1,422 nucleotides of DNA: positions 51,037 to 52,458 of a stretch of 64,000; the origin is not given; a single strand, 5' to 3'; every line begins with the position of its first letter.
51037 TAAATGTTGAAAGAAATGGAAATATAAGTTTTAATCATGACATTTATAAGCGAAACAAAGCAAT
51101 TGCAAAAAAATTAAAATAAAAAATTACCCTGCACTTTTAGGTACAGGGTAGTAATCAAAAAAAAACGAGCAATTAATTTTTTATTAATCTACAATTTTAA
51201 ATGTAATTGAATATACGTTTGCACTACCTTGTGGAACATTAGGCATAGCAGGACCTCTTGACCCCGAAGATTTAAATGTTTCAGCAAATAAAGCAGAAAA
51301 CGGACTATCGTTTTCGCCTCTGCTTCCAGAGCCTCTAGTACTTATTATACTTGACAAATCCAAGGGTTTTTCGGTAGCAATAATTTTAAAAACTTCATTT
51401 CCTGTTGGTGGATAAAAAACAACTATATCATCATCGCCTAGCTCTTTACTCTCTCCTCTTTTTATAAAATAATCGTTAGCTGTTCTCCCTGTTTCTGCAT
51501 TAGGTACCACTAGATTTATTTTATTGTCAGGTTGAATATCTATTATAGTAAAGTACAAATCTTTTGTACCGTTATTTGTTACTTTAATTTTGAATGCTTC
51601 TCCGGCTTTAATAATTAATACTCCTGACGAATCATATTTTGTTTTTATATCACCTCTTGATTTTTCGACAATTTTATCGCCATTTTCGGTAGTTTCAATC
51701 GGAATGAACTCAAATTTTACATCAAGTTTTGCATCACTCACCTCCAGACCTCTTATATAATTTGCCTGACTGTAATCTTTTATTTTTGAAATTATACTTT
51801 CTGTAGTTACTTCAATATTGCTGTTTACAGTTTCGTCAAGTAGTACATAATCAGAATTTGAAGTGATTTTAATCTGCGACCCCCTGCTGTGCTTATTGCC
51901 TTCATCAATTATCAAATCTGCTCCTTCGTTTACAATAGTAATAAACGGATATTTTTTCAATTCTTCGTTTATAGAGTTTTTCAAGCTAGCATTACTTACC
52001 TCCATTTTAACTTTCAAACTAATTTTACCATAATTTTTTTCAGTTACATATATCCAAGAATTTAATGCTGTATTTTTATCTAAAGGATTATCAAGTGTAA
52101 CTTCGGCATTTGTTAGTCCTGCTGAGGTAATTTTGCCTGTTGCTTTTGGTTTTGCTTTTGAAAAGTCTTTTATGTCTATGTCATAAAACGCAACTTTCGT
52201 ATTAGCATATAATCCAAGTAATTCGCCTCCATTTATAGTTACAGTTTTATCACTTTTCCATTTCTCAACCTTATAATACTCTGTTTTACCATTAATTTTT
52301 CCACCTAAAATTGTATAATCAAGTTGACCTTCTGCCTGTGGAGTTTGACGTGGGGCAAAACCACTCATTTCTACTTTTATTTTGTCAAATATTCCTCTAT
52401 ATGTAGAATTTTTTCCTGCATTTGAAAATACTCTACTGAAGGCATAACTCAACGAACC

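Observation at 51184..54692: Adjacent secreted caspase-like (C14) and trypsin-like (S1) proteases in one transcription unit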

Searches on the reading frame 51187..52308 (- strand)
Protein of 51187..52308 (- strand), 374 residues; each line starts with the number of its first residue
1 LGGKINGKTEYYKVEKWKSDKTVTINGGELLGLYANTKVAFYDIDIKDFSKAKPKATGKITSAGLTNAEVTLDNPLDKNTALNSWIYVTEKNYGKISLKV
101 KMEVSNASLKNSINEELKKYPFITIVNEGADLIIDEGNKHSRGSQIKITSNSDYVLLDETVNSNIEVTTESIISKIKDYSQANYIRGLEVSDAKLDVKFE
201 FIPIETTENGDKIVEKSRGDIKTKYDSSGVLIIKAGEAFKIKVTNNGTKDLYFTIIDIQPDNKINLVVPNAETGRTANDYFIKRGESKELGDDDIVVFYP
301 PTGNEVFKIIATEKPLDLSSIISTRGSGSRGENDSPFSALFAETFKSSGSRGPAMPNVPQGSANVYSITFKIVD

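Call 32: predict_structure(alignment_id=A3)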
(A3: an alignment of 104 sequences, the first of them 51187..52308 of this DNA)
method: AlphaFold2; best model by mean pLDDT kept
length: 374 residues; sequences in the alignment: 104
mean_pLDDT: 91.0   pTM: 0.85
mean pLDDT of the five models: 91.0, 90.5, 90.2, 89.5, 89.5
residues with pLDDT >= 90: 282; 70-90: 64; 50-70: 24; < 50: 4
segments of 3 or more residues with pLDDT < 50: 1-3
pLDDT, mean of each block of 10 residues (from residue 1): 58 97 96 94 90 96 97 98 96 90 96 95 94 84 87 93 95 94 90 94 97 96 96 98 97 96 93 93 98 96 96 92 65 76 73 75 94 96
secondary structure, 60 per line:
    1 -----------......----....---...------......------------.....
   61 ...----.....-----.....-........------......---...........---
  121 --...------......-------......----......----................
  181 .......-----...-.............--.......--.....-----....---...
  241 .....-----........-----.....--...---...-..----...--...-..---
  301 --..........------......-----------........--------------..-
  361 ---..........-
elements in order: E12-17 E22-25 E38-43 E56-63 E68-72 H78-82 E84-91 E98-103 H107-117 E123-125 E132-137 E145-150 E155-160 H165-187 E197-209 E212-218 H221-224 E231-234 E238-245 E251-258 E264-268 E287-289 E303-312 H319-324 H336-343 E364-373

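Call 59: fold_search(model_id=the predicted structure, library=pdb)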
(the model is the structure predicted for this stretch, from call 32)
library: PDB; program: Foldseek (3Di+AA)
matches with E <= 10: 1765; with E <= 0.001: 8
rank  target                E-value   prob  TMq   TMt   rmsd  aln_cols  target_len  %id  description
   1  4kkp_B                5.9e-05  1.00  0.22  0.33  19.6       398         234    8  Crystal structure of Vibrio cholerae RbmA (crystal form 2) (released 2013-05-22)
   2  8dku_A                2.2e-04  0.99  0.24  0.23  11.7       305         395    6  CryoEM structure of the A. aeolicus WzmWzt transporter bound to the native O antigen (released 2022-09-21)
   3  4kkq_A                2.3e-04  0.98  0.22  0.34  18.2       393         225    8  Crystal structure of Vibrio cholerae RbmA (crystal form 1) (released 2013-05-22)
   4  4kkp_A                2.8e-04  0.99  0.22  0.33  19.4       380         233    8  Crystal structure of Vibrio cholerae RbmA (crystal form 2) (released 2013-05-22)
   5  4b5z                  4.4e-04  0.51  0.16  0.19  22.8       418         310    8  Structure of the apo-rFnBPA(189-505) from Staphylococcus aureus (released 2013-10-09)
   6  4kkr_A                7.3e-04  0.97  0.22  0.34  18.5       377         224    8  Crystal structure of Vibrio cholerae RbmA (crystal form 3) (released 2013-05-22)
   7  4kkq_B                8.6e-04  0.95  0.22  0.33  18.8       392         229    8  Crystal structure of Vibrio cholerae RbmA (crystal form 1) (released 2013-05-22)
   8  5g50_B                9.7e-04  0.95  0.22  0.33  18.9       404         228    7  Vibrio cholerae scaffolding protein RbmA in complex with magnesium. (released 2017-11-29)
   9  7ptb                  1.1e-03  0.69  0.20  0.22  21.4       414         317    8  Crystal structure of the SPD-2 domain of human CEP192 (released 2022-04-06)
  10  8z5n_0                1.4e-03  1.00  0.18  0.19   6.1        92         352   18  Cryo-EM structure of the LPHT ring (released 2025-10-22)
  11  5h1d                  1.4e-03  0.99  0.17  0.40   7.5       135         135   10  Crystal structure of C-terminal of RhoGDI2 (released 2016-10-26)
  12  4be6_A                1.4e-03  0.94  0.22  0.33  18.8       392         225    8  V. cholera biofilm scaffolding protein RbmA (released 2013-12-18)
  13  5hno_C                1.6e-03  0.99  0.20  0.40  10.6       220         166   10  The structure of the kdo-capped saccharide binding subunit of the O-12 specific ABC transporter, Wzt (released 2016-03-09)
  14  6tqt                  1.7e-03  0.96  0.16  0.37  12.1       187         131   11  The crystal structure of the MSP domain of human MOSPD2. (released 2020-11-18)
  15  8wu1_C                1.7e-03  0.33  0.16  0.17  24.0       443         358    6  Cryo-EM structure of CB1-beta-arrestin1 complex (released 2024-03-20)
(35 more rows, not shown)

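Call 67: search_protein_representatives(protein=window:51187-52308:-)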
Query: 374 residues. Proteins with E-value up to 0.001 (for the whole library): 943; up to 1e-10: 617; up to 1e-30: 160. The best 150 are listed.
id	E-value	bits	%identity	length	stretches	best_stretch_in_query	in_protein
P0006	2.9e-168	575.6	67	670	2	1-374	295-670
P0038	2.5e-76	273.2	40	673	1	1-372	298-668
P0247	6.5e-73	262.0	40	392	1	1-372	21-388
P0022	2.3e-72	260.2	36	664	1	7-372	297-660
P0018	8.4e-71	255.1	38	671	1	1-372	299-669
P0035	4.1e-70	252.8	39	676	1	2-372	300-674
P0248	3.0e-68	246.6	40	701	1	1-372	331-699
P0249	7.1e-68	245.4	38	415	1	2-373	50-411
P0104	1.3e-66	241.3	39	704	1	1-372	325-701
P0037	2.6e-66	240.3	40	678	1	1-369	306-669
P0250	3.8e-66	239.7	34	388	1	2-372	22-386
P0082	5.1e-65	236.0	38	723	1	1-372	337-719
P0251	1.4e-64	234.6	36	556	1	1-372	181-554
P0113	1.3e-63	231.4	37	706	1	9-373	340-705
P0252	2.3e-63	230.6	36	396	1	1-372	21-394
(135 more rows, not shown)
